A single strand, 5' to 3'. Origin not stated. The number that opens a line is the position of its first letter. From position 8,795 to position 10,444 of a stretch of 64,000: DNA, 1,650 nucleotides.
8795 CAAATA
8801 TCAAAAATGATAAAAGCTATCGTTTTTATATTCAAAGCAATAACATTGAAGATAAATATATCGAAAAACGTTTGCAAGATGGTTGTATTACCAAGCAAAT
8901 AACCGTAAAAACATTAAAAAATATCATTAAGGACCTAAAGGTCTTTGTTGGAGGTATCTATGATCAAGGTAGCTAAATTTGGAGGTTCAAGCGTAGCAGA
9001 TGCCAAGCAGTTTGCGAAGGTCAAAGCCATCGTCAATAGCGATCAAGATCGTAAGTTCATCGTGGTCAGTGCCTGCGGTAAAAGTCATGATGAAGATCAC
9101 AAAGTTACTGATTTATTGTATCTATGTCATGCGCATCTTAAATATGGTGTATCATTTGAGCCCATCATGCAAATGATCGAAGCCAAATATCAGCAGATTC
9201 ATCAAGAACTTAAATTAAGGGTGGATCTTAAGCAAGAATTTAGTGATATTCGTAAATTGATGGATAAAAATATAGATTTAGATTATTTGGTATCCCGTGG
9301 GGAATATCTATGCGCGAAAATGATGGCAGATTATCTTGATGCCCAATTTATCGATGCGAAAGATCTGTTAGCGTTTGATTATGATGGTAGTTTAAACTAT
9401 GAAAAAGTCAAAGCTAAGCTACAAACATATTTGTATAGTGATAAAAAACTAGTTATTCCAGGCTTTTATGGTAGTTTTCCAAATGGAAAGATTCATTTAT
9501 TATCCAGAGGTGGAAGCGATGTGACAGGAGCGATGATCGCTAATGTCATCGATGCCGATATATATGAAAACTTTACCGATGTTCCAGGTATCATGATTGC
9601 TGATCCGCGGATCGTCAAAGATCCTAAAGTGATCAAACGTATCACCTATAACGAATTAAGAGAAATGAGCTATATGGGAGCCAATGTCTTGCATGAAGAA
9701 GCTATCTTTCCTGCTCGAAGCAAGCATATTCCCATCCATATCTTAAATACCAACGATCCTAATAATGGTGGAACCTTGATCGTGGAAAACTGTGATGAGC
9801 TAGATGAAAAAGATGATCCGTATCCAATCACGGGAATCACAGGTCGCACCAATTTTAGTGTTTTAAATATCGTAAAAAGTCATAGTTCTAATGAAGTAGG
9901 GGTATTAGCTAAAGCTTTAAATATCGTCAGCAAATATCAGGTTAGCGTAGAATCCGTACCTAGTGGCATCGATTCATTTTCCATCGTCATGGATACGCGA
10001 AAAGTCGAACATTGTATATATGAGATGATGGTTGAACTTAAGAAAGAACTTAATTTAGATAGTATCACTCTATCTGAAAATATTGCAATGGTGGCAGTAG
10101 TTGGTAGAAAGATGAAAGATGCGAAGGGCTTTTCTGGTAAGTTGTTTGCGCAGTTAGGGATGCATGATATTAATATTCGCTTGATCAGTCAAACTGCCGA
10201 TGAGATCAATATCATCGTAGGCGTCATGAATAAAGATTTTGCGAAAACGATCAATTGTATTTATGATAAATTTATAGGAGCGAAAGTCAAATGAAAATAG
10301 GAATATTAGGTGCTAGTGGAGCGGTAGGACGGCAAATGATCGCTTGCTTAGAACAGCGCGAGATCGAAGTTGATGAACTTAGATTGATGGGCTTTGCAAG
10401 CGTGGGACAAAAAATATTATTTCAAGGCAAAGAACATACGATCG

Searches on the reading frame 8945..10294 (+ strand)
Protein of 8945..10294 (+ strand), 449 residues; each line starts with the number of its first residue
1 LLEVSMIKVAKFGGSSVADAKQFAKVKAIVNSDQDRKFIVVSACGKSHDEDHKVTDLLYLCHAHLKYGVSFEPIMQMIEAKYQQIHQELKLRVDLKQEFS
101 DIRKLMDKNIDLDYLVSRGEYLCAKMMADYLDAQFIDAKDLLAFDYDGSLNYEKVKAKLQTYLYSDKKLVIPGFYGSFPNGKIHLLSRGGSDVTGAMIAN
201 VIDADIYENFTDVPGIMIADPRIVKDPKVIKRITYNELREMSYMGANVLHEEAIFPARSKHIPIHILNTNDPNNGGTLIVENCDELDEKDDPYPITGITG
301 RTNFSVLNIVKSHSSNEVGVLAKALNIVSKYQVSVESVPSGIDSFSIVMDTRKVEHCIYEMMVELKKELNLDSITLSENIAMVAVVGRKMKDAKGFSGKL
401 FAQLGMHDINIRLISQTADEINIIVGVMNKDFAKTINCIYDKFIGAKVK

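Call 68: search_protein_families(library=pfam, proteins=[window:8945-10294:+], max_evalue=0.00001)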
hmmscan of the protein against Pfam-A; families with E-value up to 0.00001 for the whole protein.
window:8945-10294:+ (449 aa): 3 families
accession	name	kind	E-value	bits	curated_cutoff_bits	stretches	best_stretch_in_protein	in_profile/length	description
PF00696.33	AA_kinase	-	4.7e-40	138.2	24.9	1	6-268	1-234/234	Amino acid kinase family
PF22468.2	ACT_9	-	1.7e-17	63.3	27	1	383-443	1-61/61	ACT domain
PF01842.31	ACT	-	5.9e-07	29.6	27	0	390-427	7-49/66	ACT domain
